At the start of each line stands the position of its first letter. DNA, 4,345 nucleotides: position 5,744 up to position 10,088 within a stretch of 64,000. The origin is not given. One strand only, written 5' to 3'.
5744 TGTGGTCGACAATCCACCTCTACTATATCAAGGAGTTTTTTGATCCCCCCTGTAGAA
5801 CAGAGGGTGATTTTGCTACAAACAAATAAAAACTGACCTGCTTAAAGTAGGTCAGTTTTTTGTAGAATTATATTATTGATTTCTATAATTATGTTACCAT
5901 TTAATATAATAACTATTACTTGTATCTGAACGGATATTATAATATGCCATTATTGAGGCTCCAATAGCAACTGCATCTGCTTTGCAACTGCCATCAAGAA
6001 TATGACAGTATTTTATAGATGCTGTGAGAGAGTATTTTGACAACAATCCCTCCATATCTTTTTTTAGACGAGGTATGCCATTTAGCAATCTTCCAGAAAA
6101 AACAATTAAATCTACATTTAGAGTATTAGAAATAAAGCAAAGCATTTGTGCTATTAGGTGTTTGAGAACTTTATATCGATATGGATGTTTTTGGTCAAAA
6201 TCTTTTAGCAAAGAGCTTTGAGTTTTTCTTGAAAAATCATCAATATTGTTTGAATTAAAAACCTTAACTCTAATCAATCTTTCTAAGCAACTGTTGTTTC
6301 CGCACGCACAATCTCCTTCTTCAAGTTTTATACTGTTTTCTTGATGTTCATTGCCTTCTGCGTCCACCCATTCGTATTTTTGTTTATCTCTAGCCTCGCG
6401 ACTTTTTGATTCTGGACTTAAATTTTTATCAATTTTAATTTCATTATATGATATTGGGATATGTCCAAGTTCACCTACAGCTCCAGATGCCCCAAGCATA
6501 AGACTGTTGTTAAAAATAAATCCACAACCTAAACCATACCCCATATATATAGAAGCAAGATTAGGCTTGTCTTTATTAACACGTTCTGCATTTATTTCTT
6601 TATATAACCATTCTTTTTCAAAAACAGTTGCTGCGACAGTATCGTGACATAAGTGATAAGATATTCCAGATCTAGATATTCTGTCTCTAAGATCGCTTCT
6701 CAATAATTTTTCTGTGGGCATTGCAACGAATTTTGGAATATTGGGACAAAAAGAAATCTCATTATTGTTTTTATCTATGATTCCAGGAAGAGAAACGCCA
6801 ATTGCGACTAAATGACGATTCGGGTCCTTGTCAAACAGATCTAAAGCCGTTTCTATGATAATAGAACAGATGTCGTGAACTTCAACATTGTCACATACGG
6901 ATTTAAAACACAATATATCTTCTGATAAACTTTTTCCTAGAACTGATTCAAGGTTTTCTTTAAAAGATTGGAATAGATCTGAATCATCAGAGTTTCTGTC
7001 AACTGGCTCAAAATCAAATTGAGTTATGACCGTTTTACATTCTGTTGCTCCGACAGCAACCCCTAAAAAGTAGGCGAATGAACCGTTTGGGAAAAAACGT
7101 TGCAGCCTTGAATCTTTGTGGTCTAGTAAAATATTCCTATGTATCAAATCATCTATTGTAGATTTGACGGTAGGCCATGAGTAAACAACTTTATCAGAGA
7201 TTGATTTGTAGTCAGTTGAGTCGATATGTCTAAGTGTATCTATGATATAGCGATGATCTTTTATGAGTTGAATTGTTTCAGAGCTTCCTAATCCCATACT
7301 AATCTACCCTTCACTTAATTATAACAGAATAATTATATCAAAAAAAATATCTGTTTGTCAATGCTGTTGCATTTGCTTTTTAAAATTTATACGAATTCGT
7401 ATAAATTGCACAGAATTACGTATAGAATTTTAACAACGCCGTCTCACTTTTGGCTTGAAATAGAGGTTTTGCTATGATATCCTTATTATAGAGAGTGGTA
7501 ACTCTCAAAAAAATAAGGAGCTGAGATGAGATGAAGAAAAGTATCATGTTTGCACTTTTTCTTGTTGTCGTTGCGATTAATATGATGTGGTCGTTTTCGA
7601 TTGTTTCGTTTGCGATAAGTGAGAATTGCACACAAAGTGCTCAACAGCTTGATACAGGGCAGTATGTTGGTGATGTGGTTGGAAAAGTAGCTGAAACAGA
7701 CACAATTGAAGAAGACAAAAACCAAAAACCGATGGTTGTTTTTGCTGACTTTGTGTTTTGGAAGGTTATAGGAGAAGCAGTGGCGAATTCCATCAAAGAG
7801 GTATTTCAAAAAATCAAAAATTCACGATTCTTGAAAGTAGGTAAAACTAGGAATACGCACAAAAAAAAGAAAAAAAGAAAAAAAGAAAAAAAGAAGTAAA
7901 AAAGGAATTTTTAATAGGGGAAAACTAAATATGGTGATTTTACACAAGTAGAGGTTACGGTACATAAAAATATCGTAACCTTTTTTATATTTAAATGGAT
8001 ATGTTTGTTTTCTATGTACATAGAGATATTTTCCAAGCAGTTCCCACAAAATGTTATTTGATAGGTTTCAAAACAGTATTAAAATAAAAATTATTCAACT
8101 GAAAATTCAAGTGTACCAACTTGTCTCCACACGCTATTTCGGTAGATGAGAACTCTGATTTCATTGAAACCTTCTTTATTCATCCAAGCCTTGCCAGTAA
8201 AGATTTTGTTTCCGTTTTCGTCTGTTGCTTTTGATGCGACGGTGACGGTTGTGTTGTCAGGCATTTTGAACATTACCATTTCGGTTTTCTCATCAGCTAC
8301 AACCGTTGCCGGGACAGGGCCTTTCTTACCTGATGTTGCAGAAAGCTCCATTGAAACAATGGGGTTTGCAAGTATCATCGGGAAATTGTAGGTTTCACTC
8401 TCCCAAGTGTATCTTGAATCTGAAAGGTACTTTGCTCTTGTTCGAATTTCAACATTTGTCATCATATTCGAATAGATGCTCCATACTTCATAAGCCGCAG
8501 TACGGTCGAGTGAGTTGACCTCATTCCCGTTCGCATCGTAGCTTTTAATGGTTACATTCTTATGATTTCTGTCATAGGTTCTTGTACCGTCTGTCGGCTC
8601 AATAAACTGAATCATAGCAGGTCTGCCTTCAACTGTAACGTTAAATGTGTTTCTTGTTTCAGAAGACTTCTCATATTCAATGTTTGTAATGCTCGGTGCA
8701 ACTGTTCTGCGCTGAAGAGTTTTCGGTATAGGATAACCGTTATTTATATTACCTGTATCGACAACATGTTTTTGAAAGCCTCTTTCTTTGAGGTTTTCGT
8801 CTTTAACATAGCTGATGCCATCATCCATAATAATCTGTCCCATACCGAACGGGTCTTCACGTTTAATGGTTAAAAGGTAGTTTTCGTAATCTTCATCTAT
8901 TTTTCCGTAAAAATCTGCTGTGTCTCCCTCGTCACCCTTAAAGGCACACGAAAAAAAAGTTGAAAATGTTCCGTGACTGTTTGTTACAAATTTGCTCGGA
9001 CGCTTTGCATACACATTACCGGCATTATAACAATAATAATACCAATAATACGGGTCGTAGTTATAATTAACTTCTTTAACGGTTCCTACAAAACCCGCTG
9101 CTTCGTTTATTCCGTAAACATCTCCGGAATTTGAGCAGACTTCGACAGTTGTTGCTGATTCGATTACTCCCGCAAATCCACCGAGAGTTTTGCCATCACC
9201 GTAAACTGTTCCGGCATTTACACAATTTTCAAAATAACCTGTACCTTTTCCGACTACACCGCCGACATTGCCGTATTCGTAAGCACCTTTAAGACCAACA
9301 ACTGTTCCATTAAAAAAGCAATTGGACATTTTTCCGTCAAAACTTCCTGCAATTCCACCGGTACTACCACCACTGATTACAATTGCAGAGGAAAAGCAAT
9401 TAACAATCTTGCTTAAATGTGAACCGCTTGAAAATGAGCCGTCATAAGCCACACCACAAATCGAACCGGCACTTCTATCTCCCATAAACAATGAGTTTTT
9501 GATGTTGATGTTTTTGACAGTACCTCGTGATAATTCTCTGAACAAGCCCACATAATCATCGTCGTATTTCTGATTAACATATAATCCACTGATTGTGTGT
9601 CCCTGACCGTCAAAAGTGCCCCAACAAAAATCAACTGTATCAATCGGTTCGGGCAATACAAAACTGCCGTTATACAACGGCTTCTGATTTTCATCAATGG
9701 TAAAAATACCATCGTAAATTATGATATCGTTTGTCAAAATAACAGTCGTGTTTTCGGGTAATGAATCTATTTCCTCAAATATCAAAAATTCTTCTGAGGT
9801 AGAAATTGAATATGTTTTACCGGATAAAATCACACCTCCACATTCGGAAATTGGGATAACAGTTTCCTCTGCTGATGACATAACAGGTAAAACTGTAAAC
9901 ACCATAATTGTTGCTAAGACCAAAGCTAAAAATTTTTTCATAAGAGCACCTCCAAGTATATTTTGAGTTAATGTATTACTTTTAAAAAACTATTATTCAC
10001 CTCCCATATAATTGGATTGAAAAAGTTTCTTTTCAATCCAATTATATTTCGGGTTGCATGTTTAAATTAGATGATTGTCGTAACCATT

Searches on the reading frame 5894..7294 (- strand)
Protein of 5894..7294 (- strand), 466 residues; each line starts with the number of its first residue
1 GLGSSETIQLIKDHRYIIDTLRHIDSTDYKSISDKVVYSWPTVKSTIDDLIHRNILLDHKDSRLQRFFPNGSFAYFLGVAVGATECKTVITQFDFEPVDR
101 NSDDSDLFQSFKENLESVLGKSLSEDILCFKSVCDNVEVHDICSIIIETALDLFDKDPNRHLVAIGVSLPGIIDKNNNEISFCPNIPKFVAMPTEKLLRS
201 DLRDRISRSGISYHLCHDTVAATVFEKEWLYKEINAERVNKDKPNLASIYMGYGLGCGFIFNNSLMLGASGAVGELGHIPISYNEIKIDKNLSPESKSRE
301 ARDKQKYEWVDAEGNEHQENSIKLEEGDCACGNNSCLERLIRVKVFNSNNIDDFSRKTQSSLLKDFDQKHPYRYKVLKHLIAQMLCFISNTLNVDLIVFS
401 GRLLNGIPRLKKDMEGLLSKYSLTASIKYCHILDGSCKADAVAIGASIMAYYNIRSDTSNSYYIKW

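Call 28: search_protein_families(library=pfam, proteins=[window:5894-7294:-], max_evalue=0.01)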
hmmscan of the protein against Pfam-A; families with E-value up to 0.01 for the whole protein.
window:5894-7294:- (466 aa): 1 family
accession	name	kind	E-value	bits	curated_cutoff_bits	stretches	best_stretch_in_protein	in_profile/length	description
PF00480.26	ROK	-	8.5e-21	75.2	22.9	1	153-450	46-291/294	ROK family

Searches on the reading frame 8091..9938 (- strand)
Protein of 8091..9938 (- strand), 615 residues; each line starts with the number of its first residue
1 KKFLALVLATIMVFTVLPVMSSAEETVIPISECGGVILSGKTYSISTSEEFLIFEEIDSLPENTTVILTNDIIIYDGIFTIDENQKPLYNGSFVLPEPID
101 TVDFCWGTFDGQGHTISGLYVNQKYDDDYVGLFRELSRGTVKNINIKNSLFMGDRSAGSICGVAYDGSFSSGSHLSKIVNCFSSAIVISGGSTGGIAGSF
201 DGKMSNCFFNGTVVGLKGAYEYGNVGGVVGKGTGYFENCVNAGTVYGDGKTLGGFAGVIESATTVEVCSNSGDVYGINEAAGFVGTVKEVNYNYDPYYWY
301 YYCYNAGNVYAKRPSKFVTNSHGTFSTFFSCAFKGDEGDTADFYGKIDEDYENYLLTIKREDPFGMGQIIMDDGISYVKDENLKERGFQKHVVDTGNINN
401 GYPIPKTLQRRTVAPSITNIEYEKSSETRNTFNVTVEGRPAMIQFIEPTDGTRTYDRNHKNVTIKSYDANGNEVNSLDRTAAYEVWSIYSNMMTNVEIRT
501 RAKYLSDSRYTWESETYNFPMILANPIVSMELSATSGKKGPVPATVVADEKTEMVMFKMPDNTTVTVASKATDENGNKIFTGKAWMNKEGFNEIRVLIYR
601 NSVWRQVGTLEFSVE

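Call 28: search_protein_families(library=pfam, proteins=[window:8091-9938:-], max_evalue=0.01)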
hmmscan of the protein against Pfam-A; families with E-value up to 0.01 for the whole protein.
window:8091-9938:- (615 aa): 1 family
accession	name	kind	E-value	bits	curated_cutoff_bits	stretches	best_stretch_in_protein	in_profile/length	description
PF07581.17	Glug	-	0.00082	20.1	20.5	0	190-214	2-28/28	The GLUG motif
